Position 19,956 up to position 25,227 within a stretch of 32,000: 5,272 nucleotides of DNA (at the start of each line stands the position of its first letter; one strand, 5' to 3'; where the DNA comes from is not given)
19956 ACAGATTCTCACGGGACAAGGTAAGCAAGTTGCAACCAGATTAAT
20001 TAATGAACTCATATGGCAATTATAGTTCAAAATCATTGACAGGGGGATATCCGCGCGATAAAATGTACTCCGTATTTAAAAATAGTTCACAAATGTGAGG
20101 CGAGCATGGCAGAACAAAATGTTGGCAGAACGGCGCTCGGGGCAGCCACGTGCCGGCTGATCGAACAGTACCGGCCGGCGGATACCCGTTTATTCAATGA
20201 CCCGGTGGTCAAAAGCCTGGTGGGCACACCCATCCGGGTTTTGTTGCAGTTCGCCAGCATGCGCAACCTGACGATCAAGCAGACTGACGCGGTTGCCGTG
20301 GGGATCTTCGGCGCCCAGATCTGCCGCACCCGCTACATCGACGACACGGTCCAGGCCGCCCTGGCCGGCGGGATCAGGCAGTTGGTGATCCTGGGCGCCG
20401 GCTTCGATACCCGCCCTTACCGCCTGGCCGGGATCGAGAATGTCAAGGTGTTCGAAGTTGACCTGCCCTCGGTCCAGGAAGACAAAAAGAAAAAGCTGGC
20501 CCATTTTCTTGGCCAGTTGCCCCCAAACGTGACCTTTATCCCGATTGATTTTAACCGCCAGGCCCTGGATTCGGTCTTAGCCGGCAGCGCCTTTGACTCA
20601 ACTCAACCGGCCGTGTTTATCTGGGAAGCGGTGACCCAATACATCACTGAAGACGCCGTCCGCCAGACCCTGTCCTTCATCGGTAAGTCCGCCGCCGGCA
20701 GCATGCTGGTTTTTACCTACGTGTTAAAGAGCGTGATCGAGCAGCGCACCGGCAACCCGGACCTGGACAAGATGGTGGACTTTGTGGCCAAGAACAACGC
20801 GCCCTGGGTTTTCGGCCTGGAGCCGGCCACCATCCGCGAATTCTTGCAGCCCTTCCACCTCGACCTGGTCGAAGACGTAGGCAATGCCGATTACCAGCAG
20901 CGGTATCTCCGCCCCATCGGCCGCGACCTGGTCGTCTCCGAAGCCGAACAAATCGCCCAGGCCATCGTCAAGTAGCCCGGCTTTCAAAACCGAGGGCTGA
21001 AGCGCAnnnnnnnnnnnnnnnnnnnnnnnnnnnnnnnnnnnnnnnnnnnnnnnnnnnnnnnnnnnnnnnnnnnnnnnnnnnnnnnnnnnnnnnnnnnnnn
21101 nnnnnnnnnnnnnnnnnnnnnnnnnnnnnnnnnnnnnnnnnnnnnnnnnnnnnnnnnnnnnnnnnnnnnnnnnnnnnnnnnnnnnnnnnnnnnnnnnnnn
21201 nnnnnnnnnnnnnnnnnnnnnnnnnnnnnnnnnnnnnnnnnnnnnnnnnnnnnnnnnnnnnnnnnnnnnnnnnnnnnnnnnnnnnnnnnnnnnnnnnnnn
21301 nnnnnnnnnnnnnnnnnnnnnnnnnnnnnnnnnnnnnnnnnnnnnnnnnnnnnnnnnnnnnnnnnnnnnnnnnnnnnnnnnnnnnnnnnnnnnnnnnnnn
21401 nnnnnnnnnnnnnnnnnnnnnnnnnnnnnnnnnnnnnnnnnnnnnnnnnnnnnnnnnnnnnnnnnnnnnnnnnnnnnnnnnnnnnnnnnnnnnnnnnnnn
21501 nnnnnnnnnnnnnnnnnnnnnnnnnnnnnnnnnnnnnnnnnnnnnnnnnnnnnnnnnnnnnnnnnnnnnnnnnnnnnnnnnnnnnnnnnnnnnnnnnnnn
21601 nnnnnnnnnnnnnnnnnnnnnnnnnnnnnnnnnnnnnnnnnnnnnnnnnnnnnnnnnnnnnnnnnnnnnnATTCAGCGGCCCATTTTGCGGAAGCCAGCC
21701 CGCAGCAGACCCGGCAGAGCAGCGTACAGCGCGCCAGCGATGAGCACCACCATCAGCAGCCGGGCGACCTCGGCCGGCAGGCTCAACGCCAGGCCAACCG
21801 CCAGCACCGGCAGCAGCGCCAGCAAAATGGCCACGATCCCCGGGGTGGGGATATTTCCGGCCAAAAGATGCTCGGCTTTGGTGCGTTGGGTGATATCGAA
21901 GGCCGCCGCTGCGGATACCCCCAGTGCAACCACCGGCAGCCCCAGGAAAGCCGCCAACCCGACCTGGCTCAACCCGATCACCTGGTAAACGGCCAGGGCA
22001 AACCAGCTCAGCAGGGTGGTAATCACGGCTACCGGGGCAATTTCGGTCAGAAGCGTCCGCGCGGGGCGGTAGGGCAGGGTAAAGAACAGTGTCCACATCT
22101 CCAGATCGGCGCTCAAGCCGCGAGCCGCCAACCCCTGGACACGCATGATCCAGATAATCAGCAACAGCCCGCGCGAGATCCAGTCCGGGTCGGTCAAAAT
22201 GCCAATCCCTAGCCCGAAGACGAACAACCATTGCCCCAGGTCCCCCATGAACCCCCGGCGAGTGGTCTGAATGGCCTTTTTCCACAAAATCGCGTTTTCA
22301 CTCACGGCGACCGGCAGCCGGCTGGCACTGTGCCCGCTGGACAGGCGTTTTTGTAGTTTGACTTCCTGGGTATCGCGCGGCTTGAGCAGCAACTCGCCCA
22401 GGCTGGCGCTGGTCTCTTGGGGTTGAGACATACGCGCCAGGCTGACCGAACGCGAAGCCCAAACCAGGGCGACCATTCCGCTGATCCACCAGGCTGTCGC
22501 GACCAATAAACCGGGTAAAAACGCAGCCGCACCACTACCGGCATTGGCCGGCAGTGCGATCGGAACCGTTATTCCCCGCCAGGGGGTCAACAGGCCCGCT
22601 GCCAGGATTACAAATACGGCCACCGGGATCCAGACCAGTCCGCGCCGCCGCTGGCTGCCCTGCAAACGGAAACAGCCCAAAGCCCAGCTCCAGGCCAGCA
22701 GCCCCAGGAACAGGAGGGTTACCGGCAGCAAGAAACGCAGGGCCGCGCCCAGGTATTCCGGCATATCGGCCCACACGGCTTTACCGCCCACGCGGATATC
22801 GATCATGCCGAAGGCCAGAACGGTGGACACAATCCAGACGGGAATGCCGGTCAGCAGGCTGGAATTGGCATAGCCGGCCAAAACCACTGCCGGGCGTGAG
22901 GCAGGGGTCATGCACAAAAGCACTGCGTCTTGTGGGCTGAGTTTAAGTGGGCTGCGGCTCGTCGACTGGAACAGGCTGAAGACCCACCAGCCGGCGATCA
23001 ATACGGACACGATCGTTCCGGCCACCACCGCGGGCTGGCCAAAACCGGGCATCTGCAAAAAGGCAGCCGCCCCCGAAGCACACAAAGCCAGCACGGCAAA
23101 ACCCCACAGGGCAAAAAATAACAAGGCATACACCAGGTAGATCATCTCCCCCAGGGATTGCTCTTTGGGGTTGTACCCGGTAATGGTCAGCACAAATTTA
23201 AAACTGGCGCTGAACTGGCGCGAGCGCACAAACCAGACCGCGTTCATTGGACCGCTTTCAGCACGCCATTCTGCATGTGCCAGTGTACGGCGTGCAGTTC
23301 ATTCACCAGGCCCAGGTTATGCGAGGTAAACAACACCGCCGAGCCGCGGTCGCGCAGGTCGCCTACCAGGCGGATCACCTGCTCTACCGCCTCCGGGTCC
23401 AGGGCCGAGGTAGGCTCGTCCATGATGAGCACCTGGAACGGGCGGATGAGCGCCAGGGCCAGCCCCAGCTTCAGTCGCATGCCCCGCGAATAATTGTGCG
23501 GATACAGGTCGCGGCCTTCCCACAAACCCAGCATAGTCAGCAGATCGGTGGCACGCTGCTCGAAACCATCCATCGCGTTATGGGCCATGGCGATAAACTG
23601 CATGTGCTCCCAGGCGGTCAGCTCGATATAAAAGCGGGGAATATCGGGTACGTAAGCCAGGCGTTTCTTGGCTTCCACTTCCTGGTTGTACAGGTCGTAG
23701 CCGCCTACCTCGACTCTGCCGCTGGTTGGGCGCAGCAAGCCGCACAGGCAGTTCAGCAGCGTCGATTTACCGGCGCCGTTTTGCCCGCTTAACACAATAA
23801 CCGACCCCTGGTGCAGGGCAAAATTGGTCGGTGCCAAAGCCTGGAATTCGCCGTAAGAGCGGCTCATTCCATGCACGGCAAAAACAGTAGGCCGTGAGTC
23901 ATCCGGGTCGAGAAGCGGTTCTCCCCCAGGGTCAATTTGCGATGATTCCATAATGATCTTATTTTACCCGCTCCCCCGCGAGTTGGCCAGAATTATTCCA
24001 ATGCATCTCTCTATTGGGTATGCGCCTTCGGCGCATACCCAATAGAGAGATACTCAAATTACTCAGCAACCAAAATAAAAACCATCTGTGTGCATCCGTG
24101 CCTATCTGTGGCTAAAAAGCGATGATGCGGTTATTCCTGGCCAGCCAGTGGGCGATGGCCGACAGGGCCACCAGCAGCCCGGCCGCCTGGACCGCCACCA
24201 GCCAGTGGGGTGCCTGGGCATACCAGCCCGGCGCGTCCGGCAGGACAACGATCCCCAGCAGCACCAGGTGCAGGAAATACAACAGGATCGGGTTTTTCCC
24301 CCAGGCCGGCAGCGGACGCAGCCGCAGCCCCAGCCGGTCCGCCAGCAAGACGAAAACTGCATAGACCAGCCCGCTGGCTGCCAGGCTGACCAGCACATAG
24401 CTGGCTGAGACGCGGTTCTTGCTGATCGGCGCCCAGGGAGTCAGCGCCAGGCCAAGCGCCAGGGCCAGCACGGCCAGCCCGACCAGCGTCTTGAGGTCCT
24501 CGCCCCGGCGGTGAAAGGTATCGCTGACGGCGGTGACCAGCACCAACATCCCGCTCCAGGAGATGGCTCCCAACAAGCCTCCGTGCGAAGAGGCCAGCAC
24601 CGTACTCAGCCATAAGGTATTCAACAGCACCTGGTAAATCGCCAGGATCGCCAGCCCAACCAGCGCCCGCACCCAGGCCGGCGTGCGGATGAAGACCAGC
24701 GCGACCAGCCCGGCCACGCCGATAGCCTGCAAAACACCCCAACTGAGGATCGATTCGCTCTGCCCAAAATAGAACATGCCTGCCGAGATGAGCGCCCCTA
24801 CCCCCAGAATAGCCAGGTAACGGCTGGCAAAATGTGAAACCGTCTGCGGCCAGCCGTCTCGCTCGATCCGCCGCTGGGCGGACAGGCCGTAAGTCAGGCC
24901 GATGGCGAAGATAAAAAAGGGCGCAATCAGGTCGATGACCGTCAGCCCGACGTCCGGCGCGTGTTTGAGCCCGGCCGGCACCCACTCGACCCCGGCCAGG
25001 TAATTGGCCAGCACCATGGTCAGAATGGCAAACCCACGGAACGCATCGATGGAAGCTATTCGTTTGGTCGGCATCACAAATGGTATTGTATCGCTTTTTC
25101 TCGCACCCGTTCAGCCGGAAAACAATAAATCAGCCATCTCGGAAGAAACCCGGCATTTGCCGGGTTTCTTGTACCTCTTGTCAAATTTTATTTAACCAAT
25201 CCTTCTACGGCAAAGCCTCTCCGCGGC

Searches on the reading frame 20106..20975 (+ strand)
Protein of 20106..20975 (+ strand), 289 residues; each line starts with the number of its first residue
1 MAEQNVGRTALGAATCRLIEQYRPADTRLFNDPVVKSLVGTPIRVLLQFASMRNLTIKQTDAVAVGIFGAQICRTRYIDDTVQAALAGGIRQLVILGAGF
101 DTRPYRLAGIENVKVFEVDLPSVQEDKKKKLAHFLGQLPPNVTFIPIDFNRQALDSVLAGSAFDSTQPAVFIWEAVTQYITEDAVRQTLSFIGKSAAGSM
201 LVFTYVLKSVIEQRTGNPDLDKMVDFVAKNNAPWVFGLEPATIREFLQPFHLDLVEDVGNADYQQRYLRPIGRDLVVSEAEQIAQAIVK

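Call 74: search_protein_families(library=pfam, proteins=[window:20106-20975:+], max_evalue=0.0001)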
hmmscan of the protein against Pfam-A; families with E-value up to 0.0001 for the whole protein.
window:20106-20975:+ (289 aa): 1 family
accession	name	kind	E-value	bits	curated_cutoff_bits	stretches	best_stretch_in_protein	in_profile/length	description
PF04072.20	LCM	-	8.9e-47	159.8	22.3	1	10-192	1-186/187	Leucine carboxyl methyltransferase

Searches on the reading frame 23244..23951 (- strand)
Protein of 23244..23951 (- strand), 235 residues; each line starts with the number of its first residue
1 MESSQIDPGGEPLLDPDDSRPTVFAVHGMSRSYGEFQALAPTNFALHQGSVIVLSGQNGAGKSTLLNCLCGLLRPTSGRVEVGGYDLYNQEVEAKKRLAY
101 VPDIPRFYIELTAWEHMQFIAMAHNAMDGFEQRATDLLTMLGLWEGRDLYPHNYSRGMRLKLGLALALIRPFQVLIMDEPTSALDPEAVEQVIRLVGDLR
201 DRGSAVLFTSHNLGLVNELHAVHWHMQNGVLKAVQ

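Call 74: search_protein_families(library=pfam, proteins=[window:23244-23951:-], max_evalue=0.0001)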
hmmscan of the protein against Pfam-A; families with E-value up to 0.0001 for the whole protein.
window:23244-23951:- (235 aa): 5 families
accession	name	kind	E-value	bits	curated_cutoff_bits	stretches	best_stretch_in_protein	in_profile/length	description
PF00005.33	ABC_tran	-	2.2e-27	96.7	25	1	41-182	3-137/137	ABC transporter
PF13304.12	AAA_21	-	2.9e-17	64.1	27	1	146-217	230-304/304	AAA domain, putative AbiEii toxin, Type IV TA system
PF02463.25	SMC_N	-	9.4e-07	28.9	40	0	159-221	146-207/220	RecF/RecN/SMC N terminal domain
PF13476.12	AAA_23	-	6.5e-06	27.4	27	1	42-73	13-43/201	AAA domain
PF13555.12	AAA_29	-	2.5e-05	24.4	27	1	45-77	18-50/61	P-loop containing region of AAA domain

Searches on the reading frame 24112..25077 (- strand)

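Call 74: search_protein_families(library=pfam, proteins=[window:24112-25077:-], max_evalue=0.0001)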
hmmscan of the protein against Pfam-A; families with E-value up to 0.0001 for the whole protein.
window:24112-25077:- (321 aa): 2 families
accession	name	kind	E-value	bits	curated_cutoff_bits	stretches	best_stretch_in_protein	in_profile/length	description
PF07786.18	HGSNAT_cat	-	5.4e-20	72.3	22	1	6-156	1-148/222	Heparan-alpha-glucosaminide N-acetyltransferase, catalytic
PF16401.11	DUF5009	-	5.5e-07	29.7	25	1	6-89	1-95/260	Domain of unknown function (DUF5009)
